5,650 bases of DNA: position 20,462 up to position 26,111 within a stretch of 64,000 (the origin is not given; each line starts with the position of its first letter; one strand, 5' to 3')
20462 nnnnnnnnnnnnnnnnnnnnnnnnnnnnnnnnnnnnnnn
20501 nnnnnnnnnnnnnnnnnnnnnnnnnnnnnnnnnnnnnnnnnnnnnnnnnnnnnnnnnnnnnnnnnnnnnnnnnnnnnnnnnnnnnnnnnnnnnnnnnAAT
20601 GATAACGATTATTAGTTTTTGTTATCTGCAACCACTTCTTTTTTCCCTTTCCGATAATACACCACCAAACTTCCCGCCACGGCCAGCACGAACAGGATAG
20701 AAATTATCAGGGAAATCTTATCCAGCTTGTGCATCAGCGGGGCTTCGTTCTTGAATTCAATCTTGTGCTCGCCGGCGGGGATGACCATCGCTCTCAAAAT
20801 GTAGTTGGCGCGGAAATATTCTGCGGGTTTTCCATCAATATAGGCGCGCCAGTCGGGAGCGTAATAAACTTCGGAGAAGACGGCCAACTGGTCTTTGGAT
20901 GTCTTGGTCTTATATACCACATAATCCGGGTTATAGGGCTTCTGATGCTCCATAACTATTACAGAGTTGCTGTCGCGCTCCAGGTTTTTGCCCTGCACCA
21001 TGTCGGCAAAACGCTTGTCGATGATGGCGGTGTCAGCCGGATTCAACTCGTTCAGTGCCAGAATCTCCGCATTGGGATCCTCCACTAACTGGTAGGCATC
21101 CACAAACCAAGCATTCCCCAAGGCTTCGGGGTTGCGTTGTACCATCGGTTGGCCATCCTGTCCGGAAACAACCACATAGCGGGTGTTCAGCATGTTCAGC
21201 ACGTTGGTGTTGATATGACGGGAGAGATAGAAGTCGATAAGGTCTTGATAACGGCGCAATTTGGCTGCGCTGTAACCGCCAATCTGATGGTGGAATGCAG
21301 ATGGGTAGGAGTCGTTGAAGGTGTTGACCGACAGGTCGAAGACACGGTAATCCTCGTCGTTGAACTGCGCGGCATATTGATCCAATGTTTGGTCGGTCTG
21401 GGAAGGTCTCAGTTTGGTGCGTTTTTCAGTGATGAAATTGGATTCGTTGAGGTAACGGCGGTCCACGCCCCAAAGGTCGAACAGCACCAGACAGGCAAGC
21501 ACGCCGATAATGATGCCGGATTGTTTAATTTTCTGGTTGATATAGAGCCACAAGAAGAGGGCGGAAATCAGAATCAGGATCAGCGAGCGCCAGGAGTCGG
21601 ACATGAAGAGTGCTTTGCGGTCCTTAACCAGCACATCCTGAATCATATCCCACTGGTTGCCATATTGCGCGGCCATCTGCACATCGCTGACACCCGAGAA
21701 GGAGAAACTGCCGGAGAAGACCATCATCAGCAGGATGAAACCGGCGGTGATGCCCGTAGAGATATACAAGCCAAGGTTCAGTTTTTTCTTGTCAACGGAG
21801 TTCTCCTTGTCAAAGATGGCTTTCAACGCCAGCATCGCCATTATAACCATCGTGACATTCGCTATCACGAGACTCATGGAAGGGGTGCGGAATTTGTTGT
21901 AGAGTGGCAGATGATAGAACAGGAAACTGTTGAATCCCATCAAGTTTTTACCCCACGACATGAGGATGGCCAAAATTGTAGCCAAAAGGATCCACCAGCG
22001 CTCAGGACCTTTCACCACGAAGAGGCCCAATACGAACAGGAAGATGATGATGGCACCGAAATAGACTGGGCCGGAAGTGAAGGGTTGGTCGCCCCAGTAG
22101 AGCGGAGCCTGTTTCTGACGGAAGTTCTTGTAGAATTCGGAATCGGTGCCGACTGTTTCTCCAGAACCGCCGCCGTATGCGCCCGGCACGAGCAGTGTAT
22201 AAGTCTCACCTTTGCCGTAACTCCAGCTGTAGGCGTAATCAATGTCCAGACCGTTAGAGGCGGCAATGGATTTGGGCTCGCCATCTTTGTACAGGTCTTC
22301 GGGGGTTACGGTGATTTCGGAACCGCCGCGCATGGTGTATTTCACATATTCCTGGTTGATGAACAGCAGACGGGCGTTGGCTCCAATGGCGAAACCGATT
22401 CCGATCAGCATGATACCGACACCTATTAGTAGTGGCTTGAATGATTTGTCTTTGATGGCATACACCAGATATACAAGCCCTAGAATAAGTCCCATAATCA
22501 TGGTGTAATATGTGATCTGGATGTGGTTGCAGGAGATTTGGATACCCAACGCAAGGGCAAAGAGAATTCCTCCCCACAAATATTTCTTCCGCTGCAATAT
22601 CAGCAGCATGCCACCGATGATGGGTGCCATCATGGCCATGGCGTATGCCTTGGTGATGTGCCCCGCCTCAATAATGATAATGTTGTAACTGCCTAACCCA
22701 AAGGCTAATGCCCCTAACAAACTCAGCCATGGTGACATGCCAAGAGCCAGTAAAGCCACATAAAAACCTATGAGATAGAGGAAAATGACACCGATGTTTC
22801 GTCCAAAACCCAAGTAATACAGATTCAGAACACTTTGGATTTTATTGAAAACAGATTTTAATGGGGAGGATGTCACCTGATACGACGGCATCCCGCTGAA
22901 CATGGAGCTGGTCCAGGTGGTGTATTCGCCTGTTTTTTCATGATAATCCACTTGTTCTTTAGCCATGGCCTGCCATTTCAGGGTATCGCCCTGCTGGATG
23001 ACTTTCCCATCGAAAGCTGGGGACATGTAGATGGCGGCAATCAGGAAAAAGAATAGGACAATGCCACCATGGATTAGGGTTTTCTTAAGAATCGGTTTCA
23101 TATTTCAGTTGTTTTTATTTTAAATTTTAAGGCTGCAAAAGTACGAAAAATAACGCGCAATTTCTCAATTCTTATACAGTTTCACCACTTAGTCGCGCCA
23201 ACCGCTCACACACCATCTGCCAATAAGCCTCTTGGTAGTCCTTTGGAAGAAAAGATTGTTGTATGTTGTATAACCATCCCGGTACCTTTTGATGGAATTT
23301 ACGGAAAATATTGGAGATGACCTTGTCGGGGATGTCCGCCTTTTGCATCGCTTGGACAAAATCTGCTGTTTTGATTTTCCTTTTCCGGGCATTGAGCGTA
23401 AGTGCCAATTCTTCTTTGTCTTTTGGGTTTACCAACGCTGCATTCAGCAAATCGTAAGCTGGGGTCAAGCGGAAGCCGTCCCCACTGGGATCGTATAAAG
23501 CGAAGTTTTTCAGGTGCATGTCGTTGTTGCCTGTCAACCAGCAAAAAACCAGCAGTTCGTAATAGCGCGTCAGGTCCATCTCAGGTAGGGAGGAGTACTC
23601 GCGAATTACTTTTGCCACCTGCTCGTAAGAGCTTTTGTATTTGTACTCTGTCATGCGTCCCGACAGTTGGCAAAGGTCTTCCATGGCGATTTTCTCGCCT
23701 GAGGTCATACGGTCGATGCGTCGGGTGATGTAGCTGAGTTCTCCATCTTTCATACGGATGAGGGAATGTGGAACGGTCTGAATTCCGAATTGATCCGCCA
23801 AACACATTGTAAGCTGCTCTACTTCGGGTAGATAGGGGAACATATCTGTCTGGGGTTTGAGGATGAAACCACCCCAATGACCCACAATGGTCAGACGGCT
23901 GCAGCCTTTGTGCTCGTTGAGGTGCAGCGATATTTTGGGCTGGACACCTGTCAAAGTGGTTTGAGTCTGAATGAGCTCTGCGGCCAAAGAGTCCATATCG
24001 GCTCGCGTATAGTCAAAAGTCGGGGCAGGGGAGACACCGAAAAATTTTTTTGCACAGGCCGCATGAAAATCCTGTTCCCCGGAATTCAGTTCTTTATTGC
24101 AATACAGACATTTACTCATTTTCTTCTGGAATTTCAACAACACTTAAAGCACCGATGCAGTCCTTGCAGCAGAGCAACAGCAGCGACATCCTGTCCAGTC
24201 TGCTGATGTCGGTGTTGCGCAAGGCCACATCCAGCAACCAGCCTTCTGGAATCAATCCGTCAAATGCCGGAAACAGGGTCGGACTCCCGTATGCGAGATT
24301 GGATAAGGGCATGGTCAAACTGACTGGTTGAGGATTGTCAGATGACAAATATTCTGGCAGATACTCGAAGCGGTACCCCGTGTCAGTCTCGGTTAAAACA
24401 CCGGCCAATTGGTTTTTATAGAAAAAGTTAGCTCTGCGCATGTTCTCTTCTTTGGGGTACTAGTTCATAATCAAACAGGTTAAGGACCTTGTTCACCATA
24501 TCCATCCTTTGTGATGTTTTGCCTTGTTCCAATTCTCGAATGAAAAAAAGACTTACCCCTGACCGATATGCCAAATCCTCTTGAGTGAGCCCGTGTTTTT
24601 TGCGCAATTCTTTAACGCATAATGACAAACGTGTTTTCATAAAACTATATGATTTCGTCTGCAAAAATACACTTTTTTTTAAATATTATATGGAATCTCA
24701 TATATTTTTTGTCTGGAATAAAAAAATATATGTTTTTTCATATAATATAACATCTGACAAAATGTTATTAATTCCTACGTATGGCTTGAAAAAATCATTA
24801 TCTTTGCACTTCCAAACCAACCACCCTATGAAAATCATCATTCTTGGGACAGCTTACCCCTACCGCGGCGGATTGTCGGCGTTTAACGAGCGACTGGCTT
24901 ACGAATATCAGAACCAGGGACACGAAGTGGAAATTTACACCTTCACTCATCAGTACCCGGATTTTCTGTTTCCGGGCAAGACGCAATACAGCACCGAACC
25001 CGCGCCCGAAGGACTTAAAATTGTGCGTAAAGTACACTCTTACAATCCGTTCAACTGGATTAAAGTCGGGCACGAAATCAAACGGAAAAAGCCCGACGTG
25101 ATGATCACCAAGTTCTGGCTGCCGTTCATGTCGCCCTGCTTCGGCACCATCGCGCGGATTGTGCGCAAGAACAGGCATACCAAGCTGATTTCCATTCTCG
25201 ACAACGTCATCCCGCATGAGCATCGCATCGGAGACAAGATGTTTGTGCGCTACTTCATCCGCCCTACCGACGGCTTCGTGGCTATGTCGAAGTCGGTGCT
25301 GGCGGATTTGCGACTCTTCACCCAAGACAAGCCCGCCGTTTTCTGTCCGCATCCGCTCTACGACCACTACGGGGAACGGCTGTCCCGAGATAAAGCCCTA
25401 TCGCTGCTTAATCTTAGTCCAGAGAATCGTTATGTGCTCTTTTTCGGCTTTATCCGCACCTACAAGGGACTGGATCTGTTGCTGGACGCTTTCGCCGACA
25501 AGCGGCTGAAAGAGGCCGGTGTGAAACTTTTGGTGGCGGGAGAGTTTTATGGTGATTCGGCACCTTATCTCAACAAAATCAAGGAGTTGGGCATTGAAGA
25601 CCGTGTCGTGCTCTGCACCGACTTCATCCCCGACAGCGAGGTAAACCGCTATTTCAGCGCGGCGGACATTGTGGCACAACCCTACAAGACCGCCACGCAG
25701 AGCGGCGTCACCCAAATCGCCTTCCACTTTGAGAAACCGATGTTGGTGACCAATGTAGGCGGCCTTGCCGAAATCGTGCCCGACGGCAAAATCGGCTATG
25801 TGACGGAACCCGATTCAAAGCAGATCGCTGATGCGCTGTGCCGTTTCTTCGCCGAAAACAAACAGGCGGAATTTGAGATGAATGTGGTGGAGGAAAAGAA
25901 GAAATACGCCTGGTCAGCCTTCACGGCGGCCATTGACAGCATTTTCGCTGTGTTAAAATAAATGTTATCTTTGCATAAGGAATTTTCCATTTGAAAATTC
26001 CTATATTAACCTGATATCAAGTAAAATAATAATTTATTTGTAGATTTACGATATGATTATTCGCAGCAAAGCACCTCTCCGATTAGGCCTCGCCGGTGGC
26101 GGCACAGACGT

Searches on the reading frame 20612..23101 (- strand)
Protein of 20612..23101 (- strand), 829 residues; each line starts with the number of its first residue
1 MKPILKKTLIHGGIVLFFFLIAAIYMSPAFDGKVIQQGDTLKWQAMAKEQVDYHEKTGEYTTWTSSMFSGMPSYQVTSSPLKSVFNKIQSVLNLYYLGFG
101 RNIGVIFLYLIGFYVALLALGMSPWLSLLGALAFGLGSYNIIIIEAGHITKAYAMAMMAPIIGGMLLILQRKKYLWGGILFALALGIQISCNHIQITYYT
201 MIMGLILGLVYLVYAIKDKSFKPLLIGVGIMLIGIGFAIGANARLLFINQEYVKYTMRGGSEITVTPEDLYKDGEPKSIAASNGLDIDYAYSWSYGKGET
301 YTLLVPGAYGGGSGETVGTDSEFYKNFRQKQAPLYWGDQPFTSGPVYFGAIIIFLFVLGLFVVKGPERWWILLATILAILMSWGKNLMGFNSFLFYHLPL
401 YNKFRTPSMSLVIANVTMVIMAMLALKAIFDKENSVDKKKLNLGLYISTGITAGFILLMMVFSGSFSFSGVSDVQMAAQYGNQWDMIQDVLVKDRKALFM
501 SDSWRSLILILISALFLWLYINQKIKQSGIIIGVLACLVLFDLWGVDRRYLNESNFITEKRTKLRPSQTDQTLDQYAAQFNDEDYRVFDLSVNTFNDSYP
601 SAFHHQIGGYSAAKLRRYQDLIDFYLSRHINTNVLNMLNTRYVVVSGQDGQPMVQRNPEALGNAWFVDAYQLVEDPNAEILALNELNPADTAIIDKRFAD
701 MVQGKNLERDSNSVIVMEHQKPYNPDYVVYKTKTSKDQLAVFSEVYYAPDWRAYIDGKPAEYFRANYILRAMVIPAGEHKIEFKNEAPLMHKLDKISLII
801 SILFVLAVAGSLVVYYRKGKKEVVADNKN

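Call 6: search_protein_families(library=pfam, proteins=[window:20612-23101:-], max_evalue=0.01)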
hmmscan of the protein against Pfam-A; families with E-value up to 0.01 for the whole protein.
window:20612-23101:- (829 aa): 1 family
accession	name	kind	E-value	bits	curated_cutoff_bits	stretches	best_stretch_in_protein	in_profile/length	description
PF09586.16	YfhO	-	0.00011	21.1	28.5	1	727-784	765-822/835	Bacterial membrane protein YfhO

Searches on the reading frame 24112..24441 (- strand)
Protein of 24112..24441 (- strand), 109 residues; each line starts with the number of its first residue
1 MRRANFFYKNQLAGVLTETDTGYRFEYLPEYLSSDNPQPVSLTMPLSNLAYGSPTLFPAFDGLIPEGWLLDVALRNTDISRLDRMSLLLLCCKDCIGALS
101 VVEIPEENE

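Call 87: search_protein_families(library=pfam, proteins=[window:24112-24441:-], max_evalue=0.01)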
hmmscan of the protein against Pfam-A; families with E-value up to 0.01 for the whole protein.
window:24112-24441:- (109 aa): 1 family
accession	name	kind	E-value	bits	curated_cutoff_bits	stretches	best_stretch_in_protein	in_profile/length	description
PF13657.11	Couple_hipA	-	4.8e-24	85.2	22.5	1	6-101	3-98/99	HipA N-terminal domain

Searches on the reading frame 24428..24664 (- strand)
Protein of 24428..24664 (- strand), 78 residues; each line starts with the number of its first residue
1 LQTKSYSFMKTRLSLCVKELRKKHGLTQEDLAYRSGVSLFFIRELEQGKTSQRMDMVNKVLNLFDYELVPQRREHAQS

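Call 87: search_protein_families(library=pfam, proteins=[window:24428-24664:-], max_evalue=0.01)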
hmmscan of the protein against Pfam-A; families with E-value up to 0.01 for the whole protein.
window:24428-24664:- (78 aa): 4 families
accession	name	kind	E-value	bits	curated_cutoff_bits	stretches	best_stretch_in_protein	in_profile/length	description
PF01381.28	HTH_3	-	3.4e-09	37.1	23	1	17-68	1-52/55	Helix-turn-helix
PF13560.12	HTH_31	-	2.4e-07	31.4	27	1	13-65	2-55/64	Helix-turn-helix domain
PF12844.13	HTH_19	-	2e-05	24.9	30.2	1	17-67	4-54/64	Helix-turn-helix domain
PF13744.12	HTH_37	-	0.0047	17.1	27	1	9-52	15-58/80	Helix-turn-helix domain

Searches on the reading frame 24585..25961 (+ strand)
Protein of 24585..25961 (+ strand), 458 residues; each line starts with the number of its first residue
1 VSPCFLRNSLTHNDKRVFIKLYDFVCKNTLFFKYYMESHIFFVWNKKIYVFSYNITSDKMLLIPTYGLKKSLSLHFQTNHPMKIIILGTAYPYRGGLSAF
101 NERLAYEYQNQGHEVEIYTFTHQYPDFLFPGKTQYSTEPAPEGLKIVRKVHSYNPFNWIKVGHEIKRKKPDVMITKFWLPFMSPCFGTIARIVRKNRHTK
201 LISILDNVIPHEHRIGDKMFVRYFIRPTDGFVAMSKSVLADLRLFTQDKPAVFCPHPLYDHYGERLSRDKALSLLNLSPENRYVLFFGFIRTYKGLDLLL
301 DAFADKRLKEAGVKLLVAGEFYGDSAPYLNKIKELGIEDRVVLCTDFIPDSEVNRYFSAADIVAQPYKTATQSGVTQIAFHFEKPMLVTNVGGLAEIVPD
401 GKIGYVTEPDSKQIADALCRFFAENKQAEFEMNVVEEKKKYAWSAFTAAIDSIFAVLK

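Call 87: search_protein_families(library=pfam, proteins=[window:24585-25961:+], max_evalue=0.01)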
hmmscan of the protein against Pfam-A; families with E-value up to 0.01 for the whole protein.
window:24585-25961:+ (458 aa): 4 families
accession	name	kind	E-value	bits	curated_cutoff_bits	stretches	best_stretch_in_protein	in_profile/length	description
PF13692.12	Glyco_trans_1_4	-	2.3e-20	73.8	27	1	282-422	2-140/142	Glycosyl transferases group 1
PF00534.26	Glycos_transf_1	-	3e-18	66.4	26.4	1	278-429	12-160/172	Glycosyl transferases group 1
PF13439.12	Glyco_transf_4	-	2e-07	31.6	28.5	1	95-244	2-150/170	Glycosyltransferase Family 4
PF13579.12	Glyco_trans_4_4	-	0.00085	20.1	29.7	1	95-243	1-143/158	Glycosyl transferase 4-like domain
